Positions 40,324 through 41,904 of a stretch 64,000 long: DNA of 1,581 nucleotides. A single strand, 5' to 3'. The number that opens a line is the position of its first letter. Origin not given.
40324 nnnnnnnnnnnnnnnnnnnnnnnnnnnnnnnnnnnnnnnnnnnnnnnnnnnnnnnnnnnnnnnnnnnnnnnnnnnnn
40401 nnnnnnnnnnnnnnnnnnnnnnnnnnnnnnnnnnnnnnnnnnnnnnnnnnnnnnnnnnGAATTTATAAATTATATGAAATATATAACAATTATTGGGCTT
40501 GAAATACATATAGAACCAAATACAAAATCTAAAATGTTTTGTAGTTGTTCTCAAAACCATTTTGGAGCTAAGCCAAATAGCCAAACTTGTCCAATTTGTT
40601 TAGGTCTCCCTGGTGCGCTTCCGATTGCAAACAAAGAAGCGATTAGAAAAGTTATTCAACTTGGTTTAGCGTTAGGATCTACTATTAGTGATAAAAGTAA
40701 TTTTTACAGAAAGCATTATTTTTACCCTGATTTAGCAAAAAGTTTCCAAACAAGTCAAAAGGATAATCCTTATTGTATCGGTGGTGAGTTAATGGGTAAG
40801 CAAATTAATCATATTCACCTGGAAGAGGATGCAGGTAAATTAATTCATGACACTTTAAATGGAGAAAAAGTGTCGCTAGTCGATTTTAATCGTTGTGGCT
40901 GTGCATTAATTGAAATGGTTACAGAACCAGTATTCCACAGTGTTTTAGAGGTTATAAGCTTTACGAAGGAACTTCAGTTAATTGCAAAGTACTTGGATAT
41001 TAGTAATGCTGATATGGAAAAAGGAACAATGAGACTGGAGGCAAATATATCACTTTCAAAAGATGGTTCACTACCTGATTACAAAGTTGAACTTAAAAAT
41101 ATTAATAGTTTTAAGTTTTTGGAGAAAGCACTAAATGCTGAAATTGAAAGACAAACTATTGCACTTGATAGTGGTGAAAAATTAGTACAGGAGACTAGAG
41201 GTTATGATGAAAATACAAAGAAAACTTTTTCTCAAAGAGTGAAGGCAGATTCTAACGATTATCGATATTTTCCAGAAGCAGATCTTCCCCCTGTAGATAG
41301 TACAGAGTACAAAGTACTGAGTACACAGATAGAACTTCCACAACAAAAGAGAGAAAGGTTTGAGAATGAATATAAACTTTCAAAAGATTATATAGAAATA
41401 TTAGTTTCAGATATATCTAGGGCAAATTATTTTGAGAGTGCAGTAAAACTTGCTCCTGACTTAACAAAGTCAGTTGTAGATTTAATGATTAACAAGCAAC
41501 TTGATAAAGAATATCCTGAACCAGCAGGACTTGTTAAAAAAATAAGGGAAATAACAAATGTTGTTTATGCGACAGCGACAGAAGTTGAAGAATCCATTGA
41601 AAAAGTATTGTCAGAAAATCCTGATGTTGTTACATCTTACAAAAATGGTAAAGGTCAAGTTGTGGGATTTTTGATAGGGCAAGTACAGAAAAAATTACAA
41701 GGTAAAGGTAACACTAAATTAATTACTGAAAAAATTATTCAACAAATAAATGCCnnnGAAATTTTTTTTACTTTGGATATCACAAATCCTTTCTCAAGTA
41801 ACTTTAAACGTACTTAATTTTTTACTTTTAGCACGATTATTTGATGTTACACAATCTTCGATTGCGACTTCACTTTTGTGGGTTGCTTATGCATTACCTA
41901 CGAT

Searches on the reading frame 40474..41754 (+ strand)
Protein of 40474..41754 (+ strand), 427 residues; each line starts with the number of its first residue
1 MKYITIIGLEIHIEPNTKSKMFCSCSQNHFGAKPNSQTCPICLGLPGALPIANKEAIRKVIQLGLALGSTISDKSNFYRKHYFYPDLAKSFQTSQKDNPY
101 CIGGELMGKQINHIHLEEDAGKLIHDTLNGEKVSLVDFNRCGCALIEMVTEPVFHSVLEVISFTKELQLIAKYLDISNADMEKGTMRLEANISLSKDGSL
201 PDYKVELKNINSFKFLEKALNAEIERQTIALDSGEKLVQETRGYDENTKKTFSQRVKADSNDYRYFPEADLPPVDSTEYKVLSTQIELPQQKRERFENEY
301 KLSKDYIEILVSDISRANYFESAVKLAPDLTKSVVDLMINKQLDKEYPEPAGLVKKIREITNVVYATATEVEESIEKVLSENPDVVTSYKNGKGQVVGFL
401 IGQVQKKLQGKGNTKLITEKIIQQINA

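Call 34: search_protein_families(library=pfam, proteins=[window:40474-41754:+], max_evalue=0.00001)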
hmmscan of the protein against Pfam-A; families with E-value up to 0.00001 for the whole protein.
window:40474-41754:+ (427 aa): 2 families
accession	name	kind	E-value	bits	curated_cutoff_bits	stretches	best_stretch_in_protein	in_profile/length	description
PF02934.20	GatB_N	-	2.9e-95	319.1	23.4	1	6-277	2-272/277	GatB/GatE catalytic domain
PF02637.23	GatB_Yqey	-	1.3e-13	51.5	27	1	331-424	62-147/148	GatB domain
